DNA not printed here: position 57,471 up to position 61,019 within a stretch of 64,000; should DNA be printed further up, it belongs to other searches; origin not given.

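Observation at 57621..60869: Orphan 1082-aa CbbO/NorD-like VWA protein with an ~800-aa uncharacterised N-terminal region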

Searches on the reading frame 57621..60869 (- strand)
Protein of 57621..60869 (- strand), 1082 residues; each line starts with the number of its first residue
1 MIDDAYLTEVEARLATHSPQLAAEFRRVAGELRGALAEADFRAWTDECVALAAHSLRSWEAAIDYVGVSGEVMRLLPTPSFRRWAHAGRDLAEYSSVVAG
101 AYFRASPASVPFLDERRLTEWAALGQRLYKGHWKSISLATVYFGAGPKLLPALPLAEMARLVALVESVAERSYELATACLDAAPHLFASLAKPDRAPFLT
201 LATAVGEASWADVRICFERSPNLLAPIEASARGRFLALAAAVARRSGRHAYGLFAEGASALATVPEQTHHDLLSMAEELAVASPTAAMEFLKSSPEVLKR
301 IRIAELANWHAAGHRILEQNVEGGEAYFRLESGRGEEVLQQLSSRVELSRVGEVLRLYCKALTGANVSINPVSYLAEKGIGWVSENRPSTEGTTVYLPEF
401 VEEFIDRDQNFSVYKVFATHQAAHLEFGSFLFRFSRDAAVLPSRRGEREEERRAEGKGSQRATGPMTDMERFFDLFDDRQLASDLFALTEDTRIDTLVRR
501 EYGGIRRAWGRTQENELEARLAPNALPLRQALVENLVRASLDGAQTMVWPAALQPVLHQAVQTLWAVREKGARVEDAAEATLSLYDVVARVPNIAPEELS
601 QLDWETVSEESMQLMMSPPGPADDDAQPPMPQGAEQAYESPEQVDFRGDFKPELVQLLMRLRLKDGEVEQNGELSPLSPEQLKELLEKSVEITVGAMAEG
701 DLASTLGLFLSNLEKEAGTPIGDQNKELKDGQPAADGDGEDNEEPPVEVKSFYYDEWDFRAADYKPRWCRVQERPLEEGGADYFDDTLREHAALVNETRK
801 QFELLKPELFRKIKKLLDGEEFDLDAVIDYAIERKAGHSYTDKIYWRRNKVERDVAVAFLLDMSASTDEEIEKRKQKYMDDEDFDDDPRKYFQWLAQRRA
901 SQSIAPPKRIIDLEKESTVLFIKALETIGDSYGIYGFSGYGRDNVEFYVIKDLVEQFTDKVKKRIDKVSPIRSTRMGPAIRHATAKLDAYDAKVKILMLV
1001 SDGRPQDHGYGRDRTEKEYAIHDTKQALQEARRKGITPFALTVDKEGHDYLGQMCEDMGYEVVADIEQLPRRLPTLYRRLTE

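Call 7: search_protein_families(library=pfam, proteins=[window:57621-60869:-], max_evalue=1)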
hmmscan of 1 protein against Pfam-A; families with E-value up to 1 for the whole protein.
window:57621-60869:- (1082 aa): 3 families
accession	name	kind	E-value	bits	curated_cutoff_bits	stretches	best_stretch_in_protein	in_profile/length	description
PF00092.34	VWA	-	4.6e-07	30.6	23.8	1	913-1059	19-155/174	von Willebrand factor type A domain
PF22618.1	RskA_N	-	0.037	14.6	27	1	3-37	14-48/48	Anti-sigma-K factor RskA, N-terminal domain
PF14327.11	CSTF2_hinge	-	0.82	10.6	27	0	259-296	20-57/81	Hinge domain of cleavage stimulation factor subunit 2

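Call 8: search_protein_families(library=ncbifam, proteins=[window:57621-60869:-], max_evalue=1)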
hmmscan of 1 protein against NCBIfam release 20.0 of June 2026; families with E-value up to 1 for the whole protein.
window:57621-60869:- (1082 aa): 0 families

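Call 9: search_solved_structures(query=window:57621-60869:-, max_evalue=1, show_alignments=2)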
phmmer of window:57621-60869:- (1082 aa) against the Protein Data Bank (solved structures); distinct sequences matched with E-value up to 1: 8.
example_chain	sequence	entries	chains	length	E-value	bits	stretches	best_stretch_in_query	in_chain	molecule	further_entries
9qhd_G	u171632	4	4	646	8.5e-35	123.1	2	900-1080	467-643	Nitric oxide reductase NorD protein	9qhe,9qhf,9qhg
9qh6_G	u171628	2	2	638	2.6e-29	104.9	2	900-1080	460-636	von Willebrand factor, type A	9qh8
7b7p_A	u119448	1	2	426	0.29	12.1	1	892-1007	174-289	Type IV pilus biogenesis protein PilB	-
3b0b_C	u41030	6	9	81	0.31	12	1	647-690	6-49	Centromere protein X | CENP-X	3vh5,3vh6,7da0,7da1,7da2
7mw5_H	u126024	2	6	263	0.38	11.7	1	337-395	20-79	Fab of antibody clone 2, heavy chain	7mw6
5t0y_H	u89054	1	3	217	0.69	10.8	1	340-407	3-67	2A10 FAB fragment heavy chain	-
2adf_H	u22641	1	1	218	0.78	10.7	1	340-404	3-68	82D6A3 IgG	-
5szf_H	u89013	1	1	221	0.79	10.6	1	340-407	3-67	2A10 antibody FAB fragment heavy chain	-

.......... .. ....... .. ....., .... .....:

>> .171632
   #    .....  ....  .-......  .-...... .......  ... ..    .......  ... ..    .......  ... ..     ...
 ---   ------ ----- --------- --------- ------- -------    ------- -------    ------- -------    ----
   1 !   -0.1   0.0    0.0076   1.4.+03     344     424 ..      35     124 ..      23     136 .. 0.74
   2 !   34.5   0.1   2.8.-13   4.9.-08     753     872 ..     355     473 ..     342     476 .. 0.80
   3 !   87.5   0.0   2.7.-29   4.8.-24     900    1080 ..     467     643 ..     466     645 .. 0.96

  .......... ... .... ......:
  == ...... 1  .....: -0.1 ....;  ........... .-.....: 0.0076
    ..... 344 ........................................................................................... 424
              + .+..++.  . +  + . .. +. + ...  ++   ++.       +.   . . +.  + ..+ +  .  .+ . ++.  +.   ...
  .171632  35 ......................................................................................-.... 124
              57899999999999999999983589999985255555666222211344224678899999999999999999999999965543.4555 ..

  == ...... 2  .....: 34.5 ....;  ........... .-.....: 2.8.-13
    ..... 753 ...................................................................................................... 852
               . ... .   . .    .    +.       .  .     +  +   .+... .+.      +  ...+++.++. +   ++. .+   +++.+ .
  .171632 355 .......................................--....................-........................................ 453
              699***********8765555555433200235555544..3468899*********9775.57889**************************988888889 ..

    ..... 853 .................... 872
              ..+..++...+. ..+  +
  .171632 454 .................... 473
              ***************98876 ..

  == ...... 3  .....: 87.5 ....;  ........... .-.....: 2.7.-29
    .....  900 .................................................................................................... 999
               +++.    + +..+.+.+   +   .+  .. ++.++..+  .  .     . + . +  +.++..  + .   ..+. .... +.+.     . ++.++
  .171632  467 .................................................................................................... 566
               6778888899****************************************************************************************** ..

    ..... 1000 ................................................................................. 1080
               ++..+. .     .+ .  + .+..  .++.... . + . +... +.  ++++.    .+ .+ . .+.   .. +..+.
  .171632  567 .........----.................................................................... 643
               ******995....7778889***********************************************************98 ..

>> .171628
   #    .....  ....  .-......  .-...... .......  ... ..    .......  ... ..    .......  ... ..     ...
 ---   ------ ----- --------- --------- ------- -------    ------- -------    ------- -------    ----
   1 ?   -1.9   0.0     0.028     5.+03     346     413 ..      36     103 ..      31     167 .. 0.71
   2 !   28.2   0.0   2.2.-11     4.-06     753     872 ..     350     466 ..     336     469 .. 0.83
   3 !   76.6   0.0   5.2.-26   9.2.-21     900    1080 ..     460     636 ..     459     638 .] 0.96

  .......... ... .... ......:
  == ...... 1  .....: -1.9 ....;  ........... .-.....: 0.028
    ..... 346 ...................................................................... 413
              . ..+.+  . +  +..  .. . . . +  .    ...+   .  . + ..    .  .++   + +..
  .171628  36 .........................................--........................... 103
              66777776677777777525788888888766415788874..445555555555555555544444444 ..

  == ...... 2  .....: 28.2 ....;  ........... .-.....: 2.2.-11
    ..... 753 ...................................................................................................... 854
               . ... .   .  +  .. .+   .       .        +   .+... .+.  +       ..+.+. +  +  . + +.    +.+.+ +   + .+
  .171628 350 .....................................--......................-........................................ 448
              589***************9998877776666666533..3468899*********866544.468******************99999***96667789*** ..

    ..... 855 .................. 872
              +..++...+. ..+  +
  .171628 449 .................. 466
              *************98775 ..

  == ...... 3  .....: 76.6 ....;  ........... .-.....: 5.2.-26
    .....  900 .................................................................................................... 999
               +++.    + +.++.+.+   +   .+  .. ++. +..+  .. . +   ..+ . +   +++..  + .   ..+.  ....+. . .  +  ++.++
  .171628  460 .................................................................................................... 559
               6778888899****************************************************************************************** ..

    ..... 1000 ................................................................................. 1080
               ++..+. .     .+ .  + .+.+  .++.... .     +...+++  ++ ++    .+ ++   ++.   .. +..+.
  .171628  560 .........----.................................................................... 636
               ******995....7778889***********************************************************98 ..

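Call 10: find_homologous_proteins(query=window:57621-60869:-)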
Query window:57621-60869:- (1082 aa): 692 proteins with E <= 0.001 among 8000 candidates; the best 120 are listed.
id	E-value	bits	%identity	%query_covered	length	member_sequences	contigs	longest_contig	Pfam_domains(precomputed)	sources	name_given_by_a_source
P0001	0.0e+0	2433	100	100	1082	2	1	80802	PF00092.35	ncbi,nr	ncbi:MAG: VWA domain-containing protein [Dehalococcoidia bacterium]|nr:VWA domain-containing protein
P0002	0.0e+0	2131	87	100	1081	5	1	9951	PF00092.35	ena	-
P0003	0.0e+0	2050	84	100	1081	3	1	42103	PF00092.35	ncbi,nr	ncbi:MAG TPA: VWA domain-containing protein [Dehalococcoidia bacterium]|nr:VWA domain-containing pro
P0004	0.0e+0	2024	83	100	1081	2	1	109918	PF00092.35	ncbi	-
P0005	0.0e+0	2024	83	100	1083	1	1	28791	PF00092.35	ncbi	-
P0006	0.0e+0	2015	82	100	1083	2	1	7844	PF00092.35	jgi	jgi:nitric oxide reductase NorD protein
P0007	0.0e+0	2006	82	100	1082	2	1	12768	PF00092.35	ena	-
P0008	0.0e+0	2001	81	100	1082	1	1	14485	PF00092.35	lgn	-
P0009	0.0e+0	1997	81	100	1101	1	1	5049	PF00092.35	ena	-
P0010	0.0e+0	1983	81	100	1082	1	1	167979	PF00092.35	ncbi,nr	ncbi:MAG: hypothetical protein M3P30_06930 [Chloroflexota bacterium]|nr:hypothetical protein [Chloro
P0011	0.0e+0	1982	81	100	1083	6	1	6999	PF00092.35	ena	-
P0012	0.0e+0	1979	80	100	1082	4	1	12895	PF00092.35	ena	-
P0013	0.0e+0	1971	81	100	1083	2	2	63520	PF00092.35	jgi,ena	-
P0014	0.0e+0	1971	81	100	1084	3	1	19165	PF00092.35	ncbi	-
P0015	0.0e+0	1968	79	100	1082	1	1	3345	PF00092.35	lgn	-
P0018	0.0e+0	1960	80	100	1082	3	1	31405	PF00092.35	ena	-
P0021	0.0e+0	1952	79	100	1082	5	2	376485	PF00092.35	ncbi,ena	-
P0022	0.0e+0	1946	79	100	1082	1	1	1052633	PF00092.35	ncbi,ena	-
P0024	0.0e+0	1943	79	100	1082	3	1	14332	PF00092.35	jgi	jgi:nitric oxide reductase NorD protein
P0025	0.0e+0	1942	79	100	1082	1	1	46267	PF00092.35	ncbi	-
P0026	0.0e+0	1942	79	100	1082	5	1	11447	PF00092.35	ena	-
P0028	0.0e+0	1938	80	100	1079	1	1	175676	PF00092.35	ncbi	ncbi:MAG: VWA domain-containing protein [Dehalococcoidia bacterium]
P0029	0.0e+0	1938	79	100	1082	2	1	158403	PF00092.35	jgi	-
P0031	0.0e+0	1928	79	100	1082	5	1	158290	PF00092.35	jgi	jgi:hypothetical protein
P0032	0.0e+0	1926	78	100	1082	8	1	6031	PF00092.35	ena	-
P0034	0.0e+0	1921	78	100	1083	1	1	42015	PF00092.35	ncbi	-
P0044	0.0e+0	1853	75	100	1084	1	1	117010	PF00092.35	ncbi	-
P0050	0.0e+0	1680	69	100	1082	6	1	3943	-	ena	-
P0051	0.0e+0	1674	70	100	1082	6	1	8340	-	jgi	-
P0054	0.0e+0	1664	69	100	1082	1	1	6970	-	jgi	jgi:nitric oxide reductase NorD protein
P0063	0.0e+0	1653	68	100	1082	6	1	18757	-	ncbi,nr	ncbi:MAG: hypothetical protein IIC90_08010 [Chloroflexi bacterium]|nr:hypothetical protein [Chlorofl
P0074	0.0e+0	1626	67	100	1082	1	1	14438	PF00092.35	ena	-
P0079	0.0e+0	1609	68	100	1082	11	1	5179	PF00092.35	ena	-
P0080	0.0e+0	1603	67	100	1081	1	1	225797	-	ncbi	-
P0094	0.0e+0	1515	83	75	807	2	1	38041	-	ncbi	-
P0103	0.0e+0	1466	62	99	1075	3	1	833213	-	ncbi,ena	-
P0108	0.0e+0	1449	61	100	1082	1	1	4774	PF00092.35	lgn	-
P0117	0.0e+0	1398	77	75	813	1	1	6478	-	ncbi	ncbi:MAG TPA: hypothetical protein VIH21_10340, partial [Dehalococcoidia bacterium]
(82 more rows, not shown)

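Call 12: find_encoding_contigs(protein=P0001, flank=10000, max_places=3)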
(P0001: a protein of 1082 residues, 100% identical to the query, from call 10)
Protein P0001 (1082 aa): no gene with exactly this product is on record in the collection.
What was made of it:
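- The rest of the MAG could not be inspected (call 12).
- Tried and rejected: Direct look-up of the window's own contig failed, as the protein is not on record (call 12).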

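Call 13: find_encoding_contigs(protein=P0022, flank=10000, max_places=2)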
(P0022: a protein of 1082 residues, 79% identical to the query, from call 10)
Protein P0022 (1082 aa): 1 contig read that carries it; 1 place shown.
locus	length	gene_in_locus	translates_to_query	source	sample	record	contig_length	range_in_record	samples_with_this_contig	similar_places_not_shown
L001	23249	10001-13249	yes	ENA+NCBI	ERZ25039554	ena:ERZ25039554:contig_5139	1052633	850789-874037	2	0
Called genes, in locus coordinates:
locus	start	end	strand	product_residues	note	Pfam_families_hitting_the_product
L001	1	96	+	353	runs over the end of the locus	PF01551:Peptidase_M23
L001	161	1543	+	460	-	PF01554:MatE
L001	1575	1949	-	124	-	PF12840:HTH_20, PF01022:HTH_5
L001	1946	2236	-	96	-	-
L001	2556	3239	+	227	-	PF00149:Metallophos, PF12850:Metallophos_2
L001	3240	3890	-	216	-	-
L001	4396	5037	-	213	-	-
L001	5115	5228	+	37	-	-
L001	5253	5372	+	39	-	-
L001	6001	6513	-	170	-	PF12802:MarR_2, PF01047:MarR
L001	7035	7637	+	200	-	-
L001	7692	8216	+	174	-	PF10502:Peptidase_S26 (weak)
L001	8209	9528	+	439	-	-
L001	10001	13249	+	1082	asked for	PF00092:VWA (weak)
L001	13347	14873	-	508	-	-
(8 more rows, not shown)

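Call 14: find_encoding_contigs(protein=P0103, flank=10000, max_places=2)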
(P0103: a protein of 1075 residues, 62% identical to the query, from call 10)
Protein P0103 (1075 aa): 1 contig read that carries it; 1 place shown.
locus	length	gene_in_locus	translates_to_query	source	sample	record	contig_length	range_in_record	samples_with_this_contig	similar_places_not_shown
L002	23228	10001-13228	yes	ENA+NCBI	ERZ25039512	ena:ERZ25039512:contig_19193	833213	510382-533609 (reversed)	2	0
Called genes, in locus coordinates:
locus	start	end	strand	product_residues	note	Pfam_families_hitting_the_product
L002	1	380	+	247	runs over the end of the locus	PF20260:PUA_4, PF04452:Methyltrans_RNA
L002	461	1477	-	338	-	PF01551:Peptidase_M23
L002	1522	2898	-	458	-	PF00890:FAD_binding_2 (faint), PF01266:DAO (faint), PF03486:HI0933_like (faint), PF05834:Lycopene_cycl (faint), PF07992:Pyr_redox_2, PF13738:Pyr_redox_3, PF00070:Pyr_redox, PF02852:Pyr_redox_dim, +1 more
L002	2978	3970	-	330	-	PF00990:GGDEF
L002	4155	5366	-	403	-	PF02417:Chromate_transp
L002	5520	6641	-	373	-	PF01758:SBF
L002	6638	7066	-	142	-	PF01451:LMWPc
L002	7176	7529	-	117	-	PF12802:MarR_2 (weak), PF12840:HTH_20 (weak), PF01022:HTH_5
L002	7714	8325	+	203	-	PF01121:CoaE, PF13238:AAA_18 (faint)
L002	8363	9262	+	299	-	PF07728:AAA_5, PF08406:CbbQ_C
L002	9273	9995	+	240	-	PF00160:Pro_isomerase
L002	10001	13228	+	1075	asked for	-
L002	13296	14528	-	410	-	PF00994:MoCF_biosynth, PF18146:CinA_KH, PF02464:CinA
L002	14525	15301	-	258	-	PF04029:2-ph_phosp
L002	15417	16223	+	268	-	PF00215:OMPdecase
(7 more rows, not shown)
